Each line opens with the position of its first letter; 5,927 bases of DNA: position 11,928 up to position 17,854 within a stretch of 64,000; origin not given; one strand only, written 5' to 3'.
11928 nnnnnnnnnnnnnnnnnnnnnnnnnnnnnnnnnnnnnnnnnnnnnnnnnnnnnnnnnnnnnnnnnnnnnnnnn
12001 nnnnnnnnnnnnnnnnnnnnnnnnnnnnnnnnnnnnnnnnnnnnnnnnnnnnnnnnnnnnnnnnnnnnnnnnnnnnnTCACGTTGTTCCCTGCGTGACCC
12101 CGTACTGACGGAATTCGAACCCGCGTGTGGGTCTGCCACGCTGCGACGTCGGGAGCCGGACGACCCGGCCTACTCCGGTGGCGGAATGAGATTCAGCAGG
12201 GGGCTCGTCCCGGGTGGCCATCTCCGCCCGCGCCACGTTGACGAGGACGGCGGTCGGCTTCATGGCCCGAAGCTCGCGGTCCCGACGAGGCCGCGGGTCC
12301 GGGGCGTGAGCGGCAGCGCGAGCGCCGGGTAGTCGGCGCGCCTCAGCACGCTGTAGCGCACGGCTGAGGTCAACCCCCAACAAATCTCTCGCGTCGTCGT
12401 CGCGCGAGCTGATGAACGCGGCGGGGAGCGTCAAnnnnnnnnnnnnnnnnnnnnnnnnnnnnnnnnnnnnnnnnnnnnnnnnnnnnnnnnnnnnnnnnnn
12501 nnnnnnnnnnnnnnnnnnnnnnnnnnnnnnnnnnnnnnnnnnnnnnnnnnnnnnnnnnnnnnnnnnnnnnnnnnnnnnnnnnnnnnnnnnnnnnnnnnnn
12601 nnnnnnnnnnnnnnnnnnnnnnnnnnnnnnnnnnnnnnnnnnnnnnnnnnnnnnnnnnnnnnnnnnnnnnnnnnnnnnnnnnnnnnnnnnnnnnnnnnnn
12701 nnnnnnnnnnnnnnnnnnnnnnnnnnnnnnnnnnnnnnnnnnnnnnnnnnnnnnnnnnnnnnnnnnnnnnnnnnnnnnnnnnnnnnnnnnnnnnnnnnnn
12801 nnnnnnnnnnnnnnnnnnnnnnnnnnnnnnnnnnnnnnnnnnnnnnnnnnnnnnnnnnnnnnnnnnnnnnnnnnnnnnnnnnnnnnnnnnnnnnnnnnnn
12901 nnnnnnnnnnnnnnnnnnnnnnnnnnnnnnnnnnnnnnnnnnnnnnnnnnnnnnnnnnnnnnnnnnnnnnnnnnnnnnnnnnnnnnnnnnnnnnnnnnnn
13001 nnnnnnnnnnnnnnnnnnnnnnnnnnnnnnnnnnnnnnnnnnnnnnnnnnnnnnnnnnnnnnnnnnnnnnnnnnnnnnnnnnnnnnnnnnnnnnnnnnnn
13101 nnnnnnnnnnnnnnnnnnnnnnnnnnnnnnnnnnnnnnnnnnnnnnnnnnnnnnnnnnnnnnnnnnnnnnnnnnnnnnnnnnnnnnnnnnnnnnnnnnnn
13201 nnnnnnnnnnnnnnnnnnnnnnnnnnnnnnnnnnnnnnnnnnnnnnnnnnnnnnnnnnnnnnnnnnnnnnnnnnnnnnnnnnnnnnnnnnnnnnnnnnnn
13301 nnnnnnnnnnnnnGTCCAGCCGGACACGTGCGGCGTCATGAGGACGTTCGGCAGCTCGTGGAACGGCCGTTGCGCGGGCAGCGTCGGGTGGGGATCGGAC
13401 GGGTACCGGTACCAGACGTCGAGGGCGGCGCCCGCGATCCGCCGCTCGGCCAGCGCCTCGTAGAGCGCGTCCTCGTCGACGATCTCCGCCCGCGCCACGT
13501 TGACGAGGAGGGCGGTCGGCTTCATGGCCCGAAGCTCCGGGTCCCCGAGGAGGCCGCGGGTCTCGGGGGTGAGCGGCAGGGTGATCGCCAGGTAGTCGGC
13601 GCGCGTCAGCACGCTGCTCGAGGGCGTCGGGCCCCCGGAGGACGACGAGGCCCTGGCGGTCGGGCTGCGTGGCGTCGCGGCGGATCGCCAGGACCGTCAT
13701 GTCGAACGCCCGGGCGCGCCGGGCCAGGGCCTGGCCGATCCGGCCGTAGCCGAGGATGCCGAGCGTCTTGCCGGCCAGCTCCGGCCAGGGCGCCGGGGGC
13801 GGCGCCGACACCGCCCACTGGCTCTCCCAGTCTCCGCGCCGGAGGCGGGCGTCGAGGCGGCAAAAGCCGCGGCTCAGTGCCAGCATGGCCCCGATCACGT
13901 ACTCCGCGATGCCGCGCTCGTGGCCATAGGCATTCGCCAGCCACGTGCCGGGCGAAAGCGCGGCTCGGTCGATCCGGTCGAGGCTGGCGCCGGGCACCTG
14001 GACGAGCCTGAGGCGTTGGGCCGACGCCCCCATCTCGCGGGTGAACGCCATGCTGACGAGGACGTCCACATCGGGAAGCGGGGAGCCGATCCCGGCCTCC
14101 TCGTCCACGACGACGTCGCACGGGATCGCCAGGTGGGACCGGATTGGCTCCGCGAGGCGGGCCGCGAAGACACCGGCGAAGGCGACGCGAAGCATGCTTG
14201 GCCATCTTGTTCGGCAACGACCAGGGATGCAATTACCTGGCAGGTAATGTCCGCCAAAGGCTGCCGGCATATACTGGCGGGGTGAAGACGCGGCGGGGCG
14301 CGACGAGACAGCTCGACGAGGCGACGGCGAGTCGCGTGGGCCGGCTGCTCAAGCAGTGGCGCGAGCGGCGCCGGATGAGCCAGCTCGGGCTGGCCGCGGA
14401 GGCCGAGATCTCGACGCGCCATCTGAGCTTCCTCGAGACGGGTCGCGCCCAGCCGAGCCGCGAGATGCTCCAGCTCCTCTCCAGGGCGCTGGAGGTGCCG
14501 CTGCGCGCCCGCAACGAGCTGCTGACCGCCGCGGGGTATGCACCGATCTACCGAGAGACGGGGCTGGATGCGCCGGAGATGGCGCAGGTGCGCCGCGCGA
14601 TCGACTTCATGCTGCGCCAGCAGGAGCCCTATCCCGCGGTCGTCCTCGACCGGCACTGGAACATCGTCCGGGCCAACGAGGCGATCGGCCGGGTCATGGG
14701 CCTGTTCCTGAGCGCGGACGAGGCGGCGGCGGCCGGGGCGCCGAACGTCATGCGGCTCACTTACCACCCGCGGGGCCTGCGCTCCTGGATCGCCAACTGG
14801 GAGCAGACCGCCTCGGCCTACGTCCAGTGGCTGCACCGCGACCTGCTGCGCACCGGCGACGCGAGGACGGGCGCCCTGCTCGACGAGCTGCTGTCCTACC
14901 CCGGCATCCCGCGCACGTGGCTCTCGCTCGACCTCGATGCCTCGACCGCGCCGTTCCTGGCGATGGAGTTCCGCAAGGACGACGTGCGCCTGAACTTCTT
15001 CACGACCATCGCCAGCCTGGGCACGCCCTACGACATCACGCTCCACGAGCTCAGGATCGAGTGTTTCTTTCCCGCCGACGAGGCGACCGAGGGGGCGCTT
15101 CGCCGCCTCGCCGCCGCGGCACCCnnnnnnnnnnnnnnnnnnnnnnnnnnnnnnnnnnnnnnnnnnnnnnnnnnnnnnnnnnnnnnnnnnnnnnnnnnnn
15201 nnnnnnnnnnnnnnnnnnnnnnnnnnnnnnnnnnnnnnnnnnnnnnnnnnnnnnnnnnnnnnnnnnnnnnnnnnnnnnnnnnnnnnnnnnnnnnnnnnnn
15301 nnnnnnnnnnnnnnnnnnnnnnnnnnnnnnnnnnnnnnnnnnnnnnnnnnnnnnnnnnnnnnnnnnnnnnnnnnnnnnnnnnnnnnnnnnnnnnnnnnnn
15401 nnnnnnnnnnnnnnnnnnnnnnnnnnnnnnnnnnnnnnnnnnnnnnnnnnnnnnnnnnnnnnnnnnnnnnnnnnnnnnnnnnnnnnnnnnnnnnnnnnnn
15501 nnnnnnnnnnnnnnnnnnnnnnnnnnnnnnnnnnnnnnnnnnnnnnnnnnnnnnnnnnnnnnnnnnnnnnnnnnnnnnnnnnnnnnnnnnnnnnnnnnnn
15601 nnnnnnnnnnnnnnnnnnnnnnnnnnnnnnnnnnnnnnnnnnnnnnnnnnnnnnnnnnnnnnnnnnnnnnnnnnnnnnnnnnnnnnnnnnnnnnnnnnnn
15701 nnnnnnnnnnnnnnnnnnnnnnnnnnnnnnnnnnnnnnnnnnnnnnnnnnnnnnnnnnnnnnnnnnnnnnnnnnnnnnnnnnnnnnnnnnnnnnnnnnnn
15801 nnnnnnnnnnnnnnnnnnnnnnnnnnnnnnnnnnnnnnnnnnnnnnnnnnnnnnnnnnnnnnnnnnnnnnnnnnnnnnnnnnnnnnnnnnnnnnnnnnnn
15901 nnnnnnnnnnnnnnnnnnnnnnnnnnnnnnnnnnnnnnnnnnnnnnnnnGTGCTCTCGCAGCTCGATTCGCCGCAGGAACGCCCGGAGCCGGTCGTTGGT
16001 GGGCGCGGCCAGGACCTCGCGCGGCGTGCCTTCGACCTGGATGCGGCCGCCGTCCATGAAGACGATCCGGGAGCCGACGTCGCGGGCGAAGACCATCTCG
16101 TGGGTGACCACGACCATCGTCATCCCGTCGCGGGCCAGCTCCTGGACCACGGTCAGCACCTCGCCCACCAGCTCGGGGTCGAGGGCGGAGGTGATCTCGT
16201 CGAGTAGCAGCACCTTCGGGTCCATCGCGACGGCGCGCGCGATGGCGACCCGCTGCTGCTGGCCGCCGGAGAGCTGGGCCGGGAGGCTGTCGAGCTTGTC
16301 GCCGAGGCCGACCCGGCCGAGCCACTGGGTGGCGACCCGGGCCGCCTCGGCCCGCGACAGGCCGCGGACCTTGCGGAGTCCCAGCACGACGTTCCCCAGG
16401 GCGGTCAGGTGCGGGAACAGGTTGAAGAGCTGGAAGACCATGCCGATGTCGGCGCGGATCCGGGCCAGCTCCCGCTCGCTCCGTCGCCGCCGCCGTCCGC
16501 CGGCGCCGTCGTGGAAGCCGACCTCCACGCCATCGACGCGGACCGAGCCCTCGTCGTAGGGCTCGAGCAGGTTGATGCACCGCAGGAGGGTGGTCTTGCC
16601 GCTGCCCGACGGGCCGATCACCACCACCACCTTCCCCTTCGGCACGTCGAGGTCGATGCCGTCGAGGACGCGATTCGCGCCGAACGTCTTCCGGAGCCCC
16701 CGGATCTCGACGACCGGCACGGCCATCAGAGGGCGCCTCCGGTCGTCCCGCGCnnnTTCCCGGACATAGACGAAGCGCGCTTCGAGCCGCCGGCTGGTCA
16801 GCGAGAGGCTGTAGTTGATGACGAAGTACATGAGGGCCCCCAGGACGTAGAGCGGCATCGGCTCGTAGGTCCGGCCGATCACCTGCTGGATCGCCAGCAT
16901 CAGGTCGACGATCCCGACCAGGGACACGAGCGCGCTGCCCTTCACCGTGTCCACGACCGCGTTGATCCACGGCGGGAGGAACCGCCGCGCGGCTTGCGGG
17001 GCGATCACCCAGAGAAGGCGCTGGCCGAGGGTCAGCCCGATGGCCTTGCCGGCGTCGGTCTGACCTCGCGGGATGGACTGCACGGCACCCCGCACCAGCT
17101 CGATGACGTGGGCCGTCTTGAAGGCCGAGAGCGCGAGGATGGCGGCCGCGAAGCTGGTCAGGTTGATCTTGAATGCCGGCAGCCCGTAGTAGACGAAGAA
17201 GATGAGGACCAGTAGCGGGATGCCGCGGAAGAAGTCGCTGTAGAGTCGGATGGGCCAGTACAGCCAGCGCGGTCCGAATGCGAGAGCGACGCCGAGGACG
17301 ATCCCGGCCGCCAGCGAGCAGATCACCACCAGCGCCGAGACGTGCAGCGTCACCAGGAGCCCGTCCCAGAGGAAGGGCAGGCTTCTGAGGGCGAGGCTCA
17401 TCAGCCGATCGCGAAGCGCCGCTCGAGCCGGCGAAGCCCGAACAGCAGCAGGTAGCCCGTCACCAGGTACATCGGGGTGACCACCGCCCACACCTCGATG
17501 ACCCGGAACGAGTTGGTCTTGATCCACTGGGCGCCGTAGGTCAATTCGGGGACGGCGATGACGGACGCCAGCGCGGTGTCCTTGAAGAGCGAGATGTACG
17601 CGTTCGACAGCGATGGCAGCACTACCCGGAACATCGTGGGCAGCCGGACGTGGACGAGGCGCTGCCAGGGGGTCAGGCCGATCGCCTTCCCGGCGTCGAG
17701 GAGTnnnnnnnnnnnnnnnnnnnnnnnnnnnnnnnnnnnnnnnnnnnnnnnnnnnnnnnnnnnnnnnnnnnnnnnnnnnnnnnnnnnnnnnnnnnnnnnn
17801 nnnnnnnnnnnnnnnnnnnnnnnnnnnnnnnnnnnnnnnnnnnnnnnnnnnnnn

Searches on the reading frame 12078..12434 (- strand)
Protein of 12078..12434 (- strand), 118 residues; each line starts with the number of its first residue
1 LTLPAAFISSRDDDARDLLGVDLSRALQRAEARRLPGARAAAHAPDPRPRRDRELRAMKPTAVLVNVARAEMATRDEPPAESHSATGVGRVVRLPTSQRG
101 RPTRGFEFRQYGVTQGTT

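Call 12: search_protein_families(library=pfam, proteins=[window:12078-12434:-], max_evalue=0.01)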
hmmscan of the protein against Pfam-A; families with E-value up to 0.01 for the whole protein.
window:12078-12434:- (118 aa): 1 family
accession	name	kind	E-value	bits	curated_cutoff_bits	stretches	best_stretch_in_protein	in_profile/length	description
PF02826.25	2-Hacid_dh_C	-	0.0046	16.8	25.1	1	53-73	112-132/178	D-isomer specific 2-hydroxyacid dehydrogenase, NAD binding domain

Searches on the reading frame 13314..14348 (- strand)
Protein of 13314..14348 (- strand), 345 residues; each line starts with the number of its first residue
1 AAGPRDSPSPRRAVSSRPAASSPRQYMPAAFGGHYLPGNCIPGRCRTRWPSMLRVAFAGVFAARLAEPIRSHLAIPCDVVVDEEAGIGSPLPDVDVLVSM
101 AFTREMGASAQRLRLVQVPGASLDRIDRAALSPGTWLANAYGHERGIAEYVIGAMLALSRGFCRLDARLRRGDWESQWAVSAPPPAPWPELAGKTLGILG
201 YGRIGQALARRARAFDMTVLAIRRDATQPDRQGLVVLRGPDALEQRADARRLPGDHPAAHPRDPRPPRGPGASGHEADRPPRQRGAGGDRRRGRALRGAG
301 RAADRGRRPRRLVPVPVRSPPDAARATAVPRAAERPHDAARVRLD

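Call 38: search_protein_families(library=pfam, proteins=[window:13314-14348:-], max_evalue=0.01)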
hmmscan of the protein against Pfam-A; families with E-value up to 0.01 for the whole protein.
window:13314-14348:- (345 aa): 1 family
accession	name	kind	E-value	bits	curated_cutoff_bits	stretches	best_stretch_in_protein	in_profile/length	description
PF02826.25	2-Hacid_dh_C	-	3e-16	59.7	25.1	1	153-230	2-73/178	D-isomer specific 2-hydroxyacid dehydrogenase, NAD binding domain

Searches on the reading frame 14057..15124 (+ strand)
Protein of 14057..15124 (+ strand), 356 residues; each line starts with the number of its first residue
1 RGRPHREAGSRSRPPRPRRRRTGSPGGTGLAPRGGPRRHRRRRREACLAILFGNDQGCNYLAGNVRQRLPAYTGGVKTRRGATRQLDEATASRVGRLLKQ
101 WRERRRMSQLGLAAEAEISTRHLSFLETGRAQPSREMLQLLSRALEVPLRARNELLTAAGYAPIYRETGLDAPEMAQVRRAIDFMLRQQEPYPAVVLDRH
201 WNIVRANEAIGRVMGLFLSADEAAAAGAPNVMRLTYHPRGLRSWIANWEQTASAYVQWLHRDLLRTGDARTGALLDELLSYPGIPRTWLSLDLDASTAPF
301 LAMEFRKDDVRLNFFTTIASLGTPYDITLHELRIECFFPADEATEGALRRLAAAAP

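Call 38: search_protein_families(library=pfam, proteins=[window:14057-15124:+], max_evalue=0.01)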
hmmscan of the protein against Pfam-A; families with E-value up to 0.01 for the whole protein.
window:14057-15124:+ (356 aa): 4 families
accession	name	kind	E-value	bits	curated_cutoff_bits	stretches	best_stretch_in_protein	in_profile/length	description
PF17765.7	MLTR_LBD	-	1.5e-32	113.4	26.3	1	178-351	1-168/168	MmyB-like transcription regulator ligand binding domain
PF01381.28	HTH_3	-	8.1e-11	42.2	23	1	98-150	1-53/55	Helix-turn-helix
PF13560.12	HTH_31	-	4.9e-08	33.6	27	1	94-155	2-64/64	Helix-turn-helix domain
PF12844.13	HTH_19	-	0.0016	18.8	30.2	1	95-158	1-61/64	Helix-turn-helix domain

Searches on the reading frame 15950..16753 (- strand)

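Call 38: search_protein_families(library=pfam, proteins=[window:15950-16753:-], max_evalue=0.01)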
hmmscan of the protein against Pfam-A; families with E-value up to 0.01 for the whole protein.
window:15950-16753:- (268 aa): 16 families
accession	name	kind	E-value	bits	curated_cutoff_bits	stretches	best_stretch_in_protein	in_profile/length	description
PF00005.33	ABC_tran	-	4e-34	118.6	25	1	30-189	1-137/137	ABC transporter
PF13304.12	AAA_21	-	2.7e-13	51.1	27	2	42-94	1-56/304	AAA domain, putative AbiEii toxin, Type IV TA system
PF02463.25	SMC_N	-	2.6e-08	34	40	1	160-224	136-203/220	RecF/RecN/SMC N terminal domain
PF09818.15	ABC_ATPase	-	7e-05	22.4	23.2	0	35-61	75-100/283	P-loop domain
PF13401.12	AAA_22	-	0.00013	22.7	27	1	41-64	6-29/130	AAA domain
PF25199.1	nSTAND_NTPase5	-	0.00019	21.7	34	1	37-58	38-59/145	Novel STAND NTPase 5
PF13476.12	AAA_23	-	0.00021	22.5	27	1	33-62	15-41/201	AAA domain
PF13191.12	AAA_16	-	0.00088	20.2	32.6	1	40-61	24-45/167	AAA ATPase domain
PF13481.12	AAA_25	-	0.00089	19.4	27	0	36-57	29-50/195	AAA domain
PF13555.12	AAA_29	-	0.001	19.2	27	1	34-59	16-41/61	P-loop containing region of AAA domain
PF01637.24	ATPase_2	-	0.0031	17.8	33.2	0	40-68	20-49/225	ATPase domain predominantly from Archaea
PF00004.35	AAA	-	0.0041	18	21.2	0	44-60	2-18/131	ATPase family associated with various cellular activities (AAA)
PF05729.18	NACHT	-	0.0061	16.9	26.7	0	42-60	2-20/167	NACHT domain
PF24389.1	ORC-CDC6-like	-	0.0065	15.7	27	1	43-60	35-52/571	ORC-CDC6-like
PF07728.20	AAA_5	-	0.0067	16.9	22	0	43-58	2-17/139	AAA domain (dynein-related subfamily)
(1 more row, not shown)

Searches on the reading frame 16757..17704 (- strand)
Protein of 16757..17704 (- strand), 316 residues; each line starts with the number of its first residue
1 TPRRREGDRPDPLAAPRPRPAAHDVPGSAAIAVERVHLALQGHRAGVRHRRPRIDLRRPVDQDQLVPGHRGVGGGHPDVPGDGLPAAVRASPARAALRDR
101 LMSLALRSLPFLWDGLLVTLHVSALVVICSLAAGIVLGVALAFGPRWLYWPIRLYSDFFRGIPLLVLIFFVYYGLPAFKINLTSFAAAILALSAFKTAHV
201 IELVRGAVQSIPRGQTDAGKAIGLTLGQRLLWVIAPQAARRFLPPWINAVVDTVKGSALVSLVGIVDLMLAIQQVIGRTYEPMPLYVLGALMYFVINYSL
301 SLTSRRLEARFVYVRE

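Call 38: search_protein_families(library=pfam, proteins=[window:16757-17704:-], max_evalue=0.01)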
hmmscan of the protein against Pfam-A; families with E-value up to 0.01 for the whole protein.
window:16757-17704:- (316 aa): 1 family
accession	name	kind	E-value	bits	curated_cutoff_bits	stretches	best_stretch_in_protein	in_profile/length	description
PF00528.27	BPD_transp_1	-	1.6e-17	64.2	26.4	1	134-311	1-182/184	Binding-protein-dependent transport system inner membrane component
